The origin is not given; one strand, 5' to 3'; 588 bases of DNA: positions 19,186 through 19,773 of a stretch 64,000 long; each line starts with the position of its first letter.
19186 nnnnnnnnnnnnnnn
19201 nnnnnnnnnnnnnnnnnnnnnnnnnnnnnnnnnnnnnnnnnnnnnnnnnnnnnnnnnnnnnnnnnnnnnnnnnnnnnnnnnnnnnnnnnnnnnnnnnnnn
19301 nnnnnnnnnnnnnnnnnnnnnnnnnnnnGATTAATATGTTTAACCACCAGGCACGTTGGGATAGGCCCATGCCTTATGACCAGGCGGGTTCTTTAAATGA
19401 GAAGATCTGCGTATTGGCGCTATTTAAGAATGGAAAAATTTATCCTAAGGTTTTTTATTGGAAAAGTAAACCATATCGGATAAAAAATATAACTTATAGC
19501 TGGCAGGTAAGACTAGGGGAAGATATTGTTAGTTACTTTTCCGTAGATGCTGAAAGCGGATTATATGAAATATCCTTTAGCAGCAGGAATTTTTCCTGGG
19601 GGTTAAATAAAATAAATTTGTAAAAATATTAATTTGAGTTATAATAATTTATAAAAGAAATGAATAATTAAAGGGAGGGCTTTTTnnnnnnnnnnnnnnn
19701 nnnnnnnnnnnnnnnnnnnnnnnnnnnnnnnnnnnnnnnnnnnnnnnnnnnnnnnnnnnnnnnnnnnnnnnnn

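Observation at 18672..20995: Candidate lineage-specific SOS box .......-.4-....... in both lexA and dinB promoters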

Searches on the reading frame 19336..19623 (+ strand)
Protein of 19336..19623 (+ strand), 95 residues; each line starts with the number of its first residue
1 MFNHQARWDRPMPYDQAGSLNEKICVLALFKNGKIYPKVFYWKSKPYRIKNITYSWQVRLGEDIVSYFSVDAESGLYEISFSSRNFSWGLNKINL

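Call 4: search_protein_families(library=pfam, proteins=[window:19336-19623:+])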
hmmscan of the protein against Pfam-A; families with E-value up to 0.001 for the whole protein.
window:19336-19623:+ (95 aa): 0 families

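Call 34: find_homologous_proteins(query=window:19336-19623:+)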
Query window:19336-19623:+ (95 aa): 13 proteins with E <= 0.001 among 14 candidates.
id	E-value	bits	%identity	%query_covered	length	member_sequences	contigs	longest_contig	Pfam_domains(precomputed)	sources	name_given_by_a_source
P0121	8.9e-60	217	100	100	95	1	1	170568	-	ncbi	ncbi:MAG: hypothetical protein V1674_05410 [Candidatus Omnitrophota bacterium]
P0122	4.4e-26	109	55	97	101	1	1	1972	-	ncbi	-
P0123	5.3e-24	102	55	97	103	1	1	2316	-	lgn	-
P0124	6.1e-24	102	53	97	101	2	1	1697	-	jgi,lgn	jgi:hypothetical protein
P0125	1.9e-22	97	51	97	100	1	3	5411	-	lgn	-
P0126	2.2e-22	97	47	97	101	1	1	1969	PF20114.5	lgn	-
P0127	3.9e-22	96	53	97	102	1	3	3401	-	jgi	-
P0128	1.1e-21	95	53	97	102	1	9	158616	-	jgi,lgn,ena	jgi:hypothetical protein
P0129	1.2e-21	95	51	97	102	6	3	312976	-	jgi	jgi:hypothetical protein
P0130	1.4e-21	94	51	97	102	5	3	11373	-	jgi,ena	-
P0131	3.5e-21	93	47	97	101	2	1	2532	-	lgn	-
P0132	3.3e-20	90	47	97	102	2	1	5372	-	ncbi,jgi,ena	-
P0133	1.2e-19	88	54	78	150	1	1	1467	-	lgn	-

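Call 37: search_protein_families(library=pfam, alignment_id=A2, max_evalue=1)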
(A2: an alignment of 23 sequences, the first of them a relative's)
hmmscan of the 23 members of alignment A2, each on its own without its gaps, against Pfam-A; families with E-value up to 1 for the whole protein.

A. member 1, P0121 (95 aa): 1 family
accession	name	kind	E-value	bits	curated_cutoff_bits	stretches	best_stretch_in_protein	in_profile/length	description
PF20114.4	DUF6504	-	0.062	14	24.2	1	21-58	7-48/103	Domain of unknown function (DUF6504)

B. families by the number of members that match (of 23 scanned): 6 families
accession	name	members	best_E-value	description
PF20114.4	DUF6504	19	2.1e-06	Domain of unknown function (DUF6504)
PF19744.4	DUF6232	2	0.0084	Family of unknown function (DUF6232)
PF24842.1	UFD1_N2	1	0.085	Ubiquitin fusion degradation protein UFD1, N-terminal subdomain 2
PF20885.2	NPB13-l_MII_rpt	1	0.11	Nuclear pore complex-interacting protein B13-like, MII repeat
PF11544.13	Spc42p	1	0.14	Spindle pole body component Spc42p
PF25403.1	zf-C2H2_ZFAND2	1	0.22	ZFAND2A/B-like C2H2 zinc finger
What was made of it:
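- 19336..19623 (+): ORF95: small all-beta protein, stand-alone ImuB-C-like (weak DUF6504), 8 nt after lexA; a conserved partner of dinB. 19 of 23 family members hit PF20114 weakly (call 37).
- On Stand-alone ImuB-C domain protein (ORF95): Only sub-threshold hits to Pfam DUF6504 (19 of 23 members, best E 2e-6, below the gathering score for the window protein; call 37).
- Closest known: lexA / stand-alone ImuB-C / dinB operons. Different: ORF95 reaches Pfam DUF6504 only below threshold (call 37), and I did not test sequence homology to an ImuB C-terminus directly.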

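Call 38: search_solved_structures(query=A2, max_evalue=10)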
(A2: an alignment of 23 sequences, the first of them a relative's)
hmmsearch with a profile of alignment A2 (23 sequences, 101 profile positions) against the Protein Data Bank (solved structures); distinct sequences matched with E-value up to 10: 2.
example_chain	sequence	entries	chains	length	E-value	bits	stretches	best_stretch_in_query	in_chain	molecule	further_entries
4hd5_A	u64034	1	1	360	0.78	13.2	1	46-92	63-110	Polysaccharide deacetylase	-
9mer_B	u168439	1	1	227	0.94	12.9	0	24-63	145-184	H1H5 HA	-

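Call 40: search_protein_families(library=ncbifam, proteins=[window:19336-19623:+, P0126, P0128], max_evalue=0.1)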
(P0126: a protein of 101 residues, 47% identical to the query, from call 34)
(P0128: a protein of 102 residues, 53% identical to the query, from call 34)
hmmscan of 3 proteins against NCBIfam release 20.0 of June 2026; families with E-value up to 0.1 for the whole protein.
window:19336-19623:+ (95 aa): 0 families

P0126 (101 aa): 0 families

P0128 (102 aa): 0 families

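Call 49: predict_structure(alignment_id=A3)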
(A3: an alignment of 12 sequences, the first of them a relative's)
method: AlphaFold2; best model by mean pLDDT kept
length: 95 residues; sequences in the alignment: 12
mean_pLDDT: 81.7   pTM: 0.68
mean pLDDT of the five models: 81.7, 79.4, 78.5, 77.4, 77.2
residues with pLDDT >= 90: 57; 70-90: 18; 50-70: 5; < 50: 15
segments of 3 or more residues with pLDDT < 50: 1-7, 10-17
pLDDT, mean of each block of 10 residues (from residue 1): 44 48 91 92 93 91 93 91 93 81
secondary structure, 60 per line:
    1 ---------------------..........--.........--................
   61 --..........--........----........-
elements in order: E22-31 E34-42 E45-60 E63-72 E75-82 E87-94
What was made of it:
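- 19336..19623 (+): AF2 model pLDDT 82 with six strands (call 49).
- On Stand-alone ImuB-C domain protein (ORF95): AF2 model with six strands over residues 22-94, pLDDT above 90 in the core (call 49).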

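Call 52: fold_search(model_id=the predicted structure, library=pdb)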
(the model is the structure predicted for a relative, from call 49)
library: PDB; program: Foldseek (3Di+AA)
matches with E <= 10: 488; with E <= 0.001: 0
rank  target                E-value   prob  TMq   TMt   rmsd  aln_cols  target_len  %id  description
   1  6zuk_D                7.3e-01  0.72  0.43  0.46   8.1        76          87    9  Crystal structure of dimethylated RSL-N23H/G68H (RSL-B6) in complex with cucurbit[7]uril and zinc (released 2020-11-25)
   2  8suw_P                8.1e-01  0.08  0.20  0.06  13.0        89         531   11  E. coli SIR2-HerA complex (dodecamer SIR2 bound 4 protomers of HerA) (released 2024-03-27)
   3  8t2x_eI               8.6e-01  0.20  0.32  0.23  14.6        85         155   14  Hypomethylated yeast 80S bound with cycloheximide, P-site tRNA, A-site tRNA, messenger RNA and eIF5A, PRE (released 2024-12-11)
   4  8y0w_5                9.1e-01  0.21  0.32  0.25   9.3        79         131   14  dormant ribosome with eIF5A, eEF2 and SERBP1 (released 2024-02-07)
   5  7oya_11               9.1e-01  0.20  0.33  0.25   9.9        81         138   12  Cryo-EM structure of the 1 hpf zebrafish embryo 80S ribosome (released 2022-07-13)
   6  9rvu_HI               9.1e-01  0.16  0.30  0.23   7.8        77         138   10  in situ S. pombe hibernating ribosome after 7 days of glucose depletion (released 2026-04-01)
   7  3djw_A                9.6e-01  0.51  0.30  0.30   5.7        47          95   15  The thermo- and acido-stable ORF-99 from the archaeal virus AFV1 (released 2009-06-16)
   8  6jri_E                1.1e+00  0.12  0.25  0.22  12.7        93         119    9  Crystal structure of Nanobody (released 2020-05-06)
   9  6t9a_C                1.1e+00  0.51  0.42  0.45   8.4        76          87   14  Crystal structrue of RSL W31FW76F lectin mutant in complex with L-fucose (released 2020-04-22)
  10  6d63_E                1.1e+00  0.51  0.32  0.26   4.7        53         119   13  The structure of AtzH: a little known member of the atrazine breakdown pathway (released 2018-11-14)
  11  4khb_E                1.1e+00  0.47  0.33  0.30   7.2        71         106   13  Structure of the Spt16D Pob3N heterodimer (released 2013-05-29)
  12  8aaf_v                1.1e+00  0.20  0.33  0.25   7.2        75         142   11  Yeast RQC complex in state G (released 2023-03-08)
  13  4k15_C                1.1e+00  0.09  0.24  0.19  11.6       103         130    9  2.75 Angstrom Crystal Structure of Hypothetical Protein lmo2686 from Listeria monocytogenes EGD-e (released 2013-04-17)
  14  2q3a_A                1.1e+00  0.08  0.19  0.18  11.3        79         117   10  Crystal Structure of Rhesus Macaque CD8 Alpha-Alpha Homodimer (released 2008-06-17)
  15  5y31_B                1.2e+00  0.23  0.35  0.09  13.1        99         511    5  Crystal structure of human LGI1-ADAM22 complex (released 2018-05-02)
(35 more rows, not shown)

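Call 59: find_homologous_proteins(query=A3, max_evalue=0.001)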
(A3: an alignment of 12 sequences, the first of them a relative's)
Query A3 (12 sequences) (95 aa, profile of the alignment): 510 proteins with E <= 0.001 among 4196 candidates; the best 120 are listed.
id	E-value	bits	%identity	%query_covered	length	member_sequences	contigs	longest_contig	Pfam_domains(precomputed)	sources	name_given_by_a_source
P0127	4.1e-49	183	53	97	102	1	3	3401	-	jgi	-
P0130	6.8e-49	182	51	97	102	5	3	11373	-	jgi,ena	-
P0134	1.9e-48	181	50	97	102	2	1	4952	-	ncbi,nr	ncbi:hypothetical protein EPN54_04375 [bacterium]|nr:MAG: hypothetical protein EPN54_04375 [bacteriu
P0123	3.2e-48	180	55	97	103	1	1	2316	-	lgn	-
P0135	3.7e-48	180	47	97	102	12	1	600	-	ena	-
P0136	4.5e-48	180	50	97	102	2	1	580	-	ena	-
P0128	5.1e-48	179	53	97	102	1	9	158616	-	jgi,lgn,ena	jgi:hypothetical protein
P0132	7.8e-48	179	47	97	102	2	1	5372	-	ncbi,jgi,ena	-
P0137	9.1e-48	179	47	97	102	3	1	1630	-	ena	-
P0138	1.2e-47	178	45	97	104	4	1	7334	-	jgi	jgi:hypothetical protein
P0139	1.5e-47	178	48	97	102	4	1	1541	-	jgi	jgi:hypothetical protein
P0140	1.6e-47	178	47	97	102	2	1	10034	-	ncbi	-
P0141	1.7e-47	178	48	97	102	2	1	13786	-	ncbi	-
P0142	1.7e-47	178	52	97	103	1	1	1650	-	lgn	-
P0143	1.7e-47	178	47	97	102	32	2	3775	-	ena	-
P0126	8.0e-46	172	47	97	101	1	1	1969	PF20114.5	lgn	-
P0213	3.5e-45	170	47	97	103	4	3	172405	PF20114.5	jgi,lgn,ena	jgi:hypothetical protein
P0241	1.6e-44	168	51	97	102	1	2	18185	PF20114.5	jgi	-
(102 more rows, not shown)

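Call 65: search_protein_representatives(alignment_id=A3)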
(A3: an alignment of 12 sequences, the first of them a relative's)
Query: 12 sequences, 103 profile positions. Proteins with E-value up to 0.001 (for the whole library): 731; up to 1e-10: 170; up to 1e-30: 4. The best 150 are listed.
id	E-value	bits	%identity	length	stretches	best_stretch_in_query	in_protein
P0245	6.6e-44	164.5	-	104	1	1-102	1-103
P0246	3.4e-43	162.2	-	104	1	1-102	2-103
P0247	7.2e-38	145.1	-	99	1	1-94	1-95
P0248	5.0e-36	139.2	-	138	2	23-102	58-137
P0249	2.2e-30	121.0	-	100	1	3-101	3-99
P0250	1.2e-29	118.7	-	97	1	6-102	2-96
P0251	2.8e-29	117.5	-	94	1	6-101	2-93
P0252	6.0e-24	100.4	-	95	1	6-99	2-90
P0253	1.3e-23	99.3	-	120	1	37-103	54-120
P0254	1.9e-22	95.6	-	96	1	6-101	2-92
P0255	2.8e-22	95.0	-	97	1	6-101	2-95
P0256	2.2e-21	92.1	-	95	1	6-100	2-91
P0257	6.0e-21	90.7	-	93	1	6-98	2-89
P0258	2.2e-20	88.9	-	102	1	51-102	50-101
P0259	2.2e-20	88.9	-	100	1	6-101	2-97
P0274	1.5e-16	76.6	-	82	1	24-101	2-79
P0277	2.5e-16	75.9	-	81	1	27-100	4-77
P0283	1.5e-15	73.4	-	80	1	30-98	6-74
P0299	3.2e-14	69.1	-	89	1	27-101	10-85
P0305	5.1e-14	68.5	-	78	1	28-101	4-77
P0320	3.2e-13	65.9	-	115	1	24-101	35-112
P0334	9.2e-13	64.5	-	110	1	26-101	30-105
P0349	2.4e-12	63.1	-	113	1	17-101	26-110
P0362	4.9e-12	62.1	-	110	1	6-101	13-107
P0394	3.7e-11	59.3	-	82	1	28-101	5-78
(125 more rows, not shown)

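Call 67: search_protein_families(library=pfam, proteins=[P0274, P0277, P0283, P0299, P0305, P0320, P0334, P0349, P0362, P0394], max_evalue=0.01)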
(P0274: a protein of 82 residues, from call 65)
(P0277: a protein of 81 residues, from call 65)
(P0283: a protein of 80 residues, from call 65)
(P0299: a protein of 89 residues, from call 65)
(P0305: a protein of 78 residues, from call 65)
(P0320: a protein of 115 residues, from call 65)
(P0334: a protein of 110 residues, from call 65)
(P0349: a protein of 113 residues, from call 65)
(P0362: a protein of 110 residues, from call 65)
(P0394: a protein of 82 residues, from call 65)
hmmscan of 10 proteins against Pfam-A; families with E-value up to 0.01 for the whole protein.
P0274 (82 aa): 1 family
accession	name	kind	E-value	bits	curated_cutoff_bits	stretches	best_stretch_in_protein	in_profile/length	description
PF20114.4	DUF6504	-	0.00096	19.8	24.2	1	3-45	3-49/103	Domain of unknown function (DUF6504)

P0277 (81 aa): 1 family
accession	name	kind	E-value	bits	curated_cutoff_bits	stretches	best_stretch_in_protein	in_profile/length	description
PF20114.4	DUF6504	-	0.00012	22.8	24.2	1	17-49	22-54/103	Domain of unknown function (DUF6504)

P0283 (80 aa): 0 families

P0299 (89 aa): 1 family
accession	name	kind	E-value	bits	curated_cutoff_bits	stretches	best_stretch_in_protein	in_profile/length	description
PF00811.25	Ependymin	-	0.0046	17.5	32.3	1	13-49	5-39/128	Ependymin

P0305 (78 aa): 1 family
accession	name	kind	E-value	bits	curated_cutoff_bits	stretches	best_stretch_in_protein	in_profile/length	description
PF20114.4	DUF6504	-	0.005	17.5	24.2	1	20-52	26-58/103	Domain of unknown function (DUF6504)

P0320 (115 aa): 1 family
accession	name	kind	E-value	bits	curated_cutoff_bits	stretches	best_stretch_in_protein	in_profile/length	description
PF20114.4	DUF6504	-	0.0012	19.5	24.2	1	39-77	6-48/103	Domain of unknown function (DUF6504)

P0334 (110 aa): 1 family
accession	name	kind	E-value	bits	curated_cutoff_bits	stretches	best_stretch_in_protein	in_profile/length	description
PF20114.4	DUF6504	-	0.0025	18.5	24.2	1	32-75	6-53/103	Domain of unknown function (DUF6504)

P0349 (113 aa): 1 family
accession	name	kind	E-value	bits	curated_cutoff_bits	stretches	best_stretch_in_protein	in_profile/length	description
PF20114.4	DUF6504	-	0.00021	21.9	24.2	1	34-75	4-49/103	Domain of unknown function (DUF6504)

P0362 (110 aa): 0 families

P0394 (82 aa): 0 families

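Call 68: find_encoding_contigs(protein=P0277, flank=4000, max_places=4)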
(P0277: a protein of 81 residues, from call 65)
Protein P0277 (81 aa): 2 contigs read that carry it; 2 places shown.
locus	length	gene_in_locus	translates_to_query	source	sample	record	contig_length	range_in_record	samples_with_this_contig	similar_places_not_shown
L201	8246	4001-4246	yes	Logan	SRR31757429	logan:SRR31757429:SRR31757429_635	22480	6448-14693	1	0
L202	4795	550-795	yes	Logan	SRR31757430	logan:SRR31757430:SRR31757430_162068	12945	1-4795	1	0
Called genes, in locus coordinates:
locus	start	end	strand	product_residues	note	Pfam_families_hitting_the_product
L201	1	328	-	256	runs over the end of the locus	PF00535:Glycos_transf_2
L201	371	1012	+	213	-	PF01746:tRNA_m1G_MT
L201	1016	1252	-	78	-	-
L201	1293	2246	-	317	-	PF00188:CAP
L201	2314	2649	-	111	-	-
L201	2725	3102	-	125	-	PF00903:Glyoxalase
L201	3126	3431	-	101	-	PF00814:TsaD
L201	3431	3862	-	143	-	PF02367:TsaE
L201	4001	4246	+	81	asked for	-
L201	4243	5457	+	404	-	PF00817:IMS, PF21999:IMS_HHH_1, PF11799:IMS_C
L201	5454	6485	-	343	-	PF02113:Peptidase_S13 (weak), PF00768:Peptidase_S11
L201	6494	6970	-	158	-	PF04073:tRNA_edit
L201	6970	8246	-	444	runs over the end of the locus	PF01336:tRNA_anti-codon, PF00152:tRNA-synt_2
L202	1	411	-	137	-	?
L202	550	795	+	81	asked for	-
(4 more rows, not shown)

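Call 69: find_encoding_contigs(protein=P0283, flank=3000, max_places=2)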
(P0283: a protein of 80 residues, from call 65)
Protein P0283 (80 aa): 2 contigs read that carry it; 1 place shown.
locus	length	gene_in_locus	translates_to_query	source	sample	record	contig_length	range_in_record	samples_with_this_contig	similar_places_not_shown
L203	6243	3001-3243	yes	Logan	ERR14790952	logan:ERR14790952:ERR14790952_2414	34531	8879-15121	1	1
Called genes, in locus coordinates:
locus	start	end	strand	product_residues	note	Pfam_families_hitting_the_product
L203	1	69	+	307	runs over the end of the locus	PF02653:BPD_transp_2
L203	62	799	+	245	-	PF02463:SMC_N, PF00005:ABC_tran, PF13304:AAA_21 (faint), PF12399:BCA_ABC_TP_C (weak)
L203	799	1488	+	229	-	PF00005:ABC_tran, PF13304:AAA_21 (faint)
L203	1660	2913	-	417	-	PF01566:Nramp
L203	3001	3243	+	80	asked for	-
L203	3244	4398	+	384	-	PF00817:IMS, PF11799:IMS_C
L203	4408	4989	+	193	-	PF01726:LexA_DNA_bind, PF00717:Peptidase_S24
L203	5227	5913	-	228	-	PF08032:SpoU_sub_bind, PF00588:SpoU_methylase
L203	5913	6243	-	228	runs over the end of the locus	PF00215:OMPdecase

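Call 70: find_encoding_contigs(protein=P0320, flank=3000, max_places=2)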
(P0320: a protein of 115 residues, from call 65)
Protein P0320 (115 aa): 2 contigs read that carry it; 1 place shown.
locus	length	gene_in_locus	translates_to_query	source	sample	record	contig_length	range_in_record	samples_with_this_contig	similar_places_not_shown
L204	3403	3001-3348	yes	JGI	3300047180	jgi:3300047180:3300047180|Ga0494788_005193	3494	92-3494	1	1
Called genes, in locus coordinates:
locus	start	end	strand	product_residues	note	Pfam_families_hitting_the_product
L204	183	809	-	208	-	-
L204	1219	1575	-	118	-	-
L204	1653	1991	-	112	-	-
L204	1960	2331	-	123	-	-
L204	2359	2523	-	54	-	-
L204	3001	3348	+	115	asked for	-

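Call 71: find_encoding_contigs(protein=P0362, flank=3000, max_places=2)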
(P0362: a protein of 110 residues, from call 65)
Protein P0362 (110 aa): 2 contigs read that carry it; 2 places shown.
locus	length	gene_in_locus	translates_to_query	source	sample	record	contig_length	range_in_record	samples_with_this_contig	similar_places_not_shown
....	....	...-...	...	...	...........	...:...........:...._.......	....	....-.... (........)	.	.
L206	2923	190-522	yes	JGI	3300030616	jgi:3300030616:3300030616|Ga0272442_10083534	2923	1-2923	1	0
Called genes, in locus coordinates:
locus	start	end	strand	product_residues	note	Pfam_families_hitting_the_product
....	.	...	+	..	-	?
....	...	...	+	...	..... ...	-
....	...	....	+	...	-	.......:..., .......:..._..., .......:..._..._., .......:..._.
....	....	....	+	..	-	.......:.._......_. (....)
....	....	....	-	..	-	-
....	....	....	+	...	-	-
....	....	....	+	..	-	-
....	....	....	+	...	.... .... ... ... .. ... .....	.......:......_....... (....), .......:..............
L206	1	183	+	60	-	?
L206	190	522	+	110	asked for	-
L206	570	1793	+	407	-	PF00817:IMS, PF11798:IMS_HHH, PF21999:IMS_HHH_1, PF11799:IMS_C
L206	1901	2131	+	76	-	PF13248:Zn_ribbon_3 (weak)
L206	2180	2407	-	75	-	-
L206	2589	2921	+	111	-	?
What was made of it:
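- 19336..19623 (+): Distant members sit directly upstream of Y-family polymerase genes (calls 68, 69, 71).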

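Call 72: find_encoding_contigs(protein=P0394, flank=3000, max_places=2)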
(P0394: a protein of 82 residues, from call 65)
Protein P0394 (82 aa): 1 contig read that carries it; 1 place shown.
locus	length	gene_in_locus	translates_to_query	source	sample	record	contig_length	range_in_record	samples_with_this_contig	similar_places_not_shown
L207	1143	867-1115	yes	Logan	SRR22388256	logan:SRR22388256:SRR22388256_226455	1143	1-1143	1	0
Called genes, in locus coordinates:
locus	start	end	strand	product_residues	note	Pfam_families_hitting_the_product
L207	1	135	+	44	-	?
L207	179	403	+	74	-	PF18929:DUF5678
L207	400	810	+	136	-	-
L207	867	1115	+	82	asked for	-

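Call 73: find_encoding_contigs(protein=P0349, flank=3000, max_places=2)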
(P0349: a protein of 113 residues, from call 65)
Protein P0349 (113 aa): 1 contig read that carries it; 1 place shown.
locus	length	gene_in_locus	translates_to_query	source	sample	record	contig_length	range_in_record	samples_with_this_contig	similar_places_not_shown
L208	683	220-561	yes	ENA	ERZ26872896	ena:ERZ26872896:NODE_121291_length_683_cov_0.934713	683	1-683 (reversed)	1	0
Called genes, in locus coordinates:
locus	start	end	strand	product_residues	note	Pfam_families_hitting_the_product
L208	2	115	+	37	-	?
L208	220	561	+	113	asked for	-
